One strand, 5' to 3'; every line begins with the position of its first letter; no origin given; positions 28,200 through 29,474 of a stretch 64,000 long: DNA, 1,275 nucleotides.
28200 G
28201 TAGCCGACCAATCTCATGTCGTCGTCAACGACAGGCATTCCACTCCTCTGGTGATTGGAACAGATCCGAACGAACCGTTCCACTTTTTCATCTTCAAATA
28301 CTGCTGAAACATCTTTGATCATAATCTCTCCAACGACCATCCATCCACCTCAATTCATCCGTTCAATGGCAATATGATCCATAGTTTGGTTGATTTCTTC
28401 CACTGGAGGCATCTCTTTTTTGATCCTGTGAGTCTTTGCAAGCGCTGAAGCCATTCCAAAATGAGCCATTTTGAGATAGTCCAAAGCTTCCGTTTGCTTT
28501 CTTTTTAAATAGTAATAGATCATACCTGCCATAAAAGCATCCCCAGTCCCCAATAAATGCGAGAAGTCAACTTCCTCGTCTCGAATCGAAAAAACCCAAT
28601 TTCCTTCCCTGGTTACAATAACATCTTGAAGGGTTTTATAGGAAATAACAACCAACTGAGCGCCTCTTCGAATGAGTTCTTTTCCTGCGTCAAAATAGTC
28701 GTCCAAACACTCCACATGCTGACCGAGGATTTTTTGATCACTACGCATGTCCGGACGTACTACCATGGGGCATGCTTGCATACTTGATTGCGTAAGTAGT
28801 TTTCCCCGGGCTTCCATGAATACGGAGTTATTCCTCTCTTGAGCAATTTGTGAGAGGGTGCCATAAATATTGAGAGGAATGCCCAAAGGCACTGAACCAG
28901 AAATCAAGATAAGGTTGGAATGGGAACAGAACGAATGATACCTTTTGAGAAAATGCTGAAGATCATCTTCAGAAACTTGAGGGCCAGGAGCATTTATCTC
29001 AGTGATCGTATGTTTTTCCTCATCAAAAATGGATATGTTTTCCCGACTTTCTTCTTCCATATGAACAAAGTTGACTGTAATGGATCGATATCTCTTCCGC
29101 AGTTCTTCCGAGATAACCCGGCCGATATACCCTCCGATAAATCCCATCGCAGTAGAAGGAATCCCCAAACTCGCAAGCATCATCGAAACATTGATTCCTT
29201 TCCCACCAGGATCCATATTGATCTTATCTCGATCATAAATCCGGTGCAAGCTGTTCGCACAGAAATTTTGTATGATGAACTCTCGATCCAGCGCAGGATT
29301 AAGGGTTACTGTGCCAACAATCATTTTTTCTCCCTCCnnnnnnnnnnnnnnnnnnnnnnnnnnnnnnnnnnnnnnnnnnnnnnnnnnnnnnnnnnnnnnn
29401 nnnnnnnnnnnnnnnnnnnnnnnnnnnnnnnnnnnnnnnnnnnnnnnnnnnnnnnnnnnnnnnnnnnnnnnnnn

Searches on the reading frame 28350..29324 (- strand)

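Call 35: search_protein_families(library=pfam, proteins=[window:28350-29324:-], max_evalue=0.001)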
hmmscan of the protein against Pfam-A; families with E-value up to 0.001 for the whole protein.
window:28350-29324:- (324 aa): 1 family
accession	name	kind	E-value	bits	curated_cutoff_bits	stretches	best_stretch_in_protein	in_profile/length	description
PF00294.29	PfkB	-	1.6e-22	80.7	25.8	1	34-292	30-284/302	pfkB family carbohydrate kinase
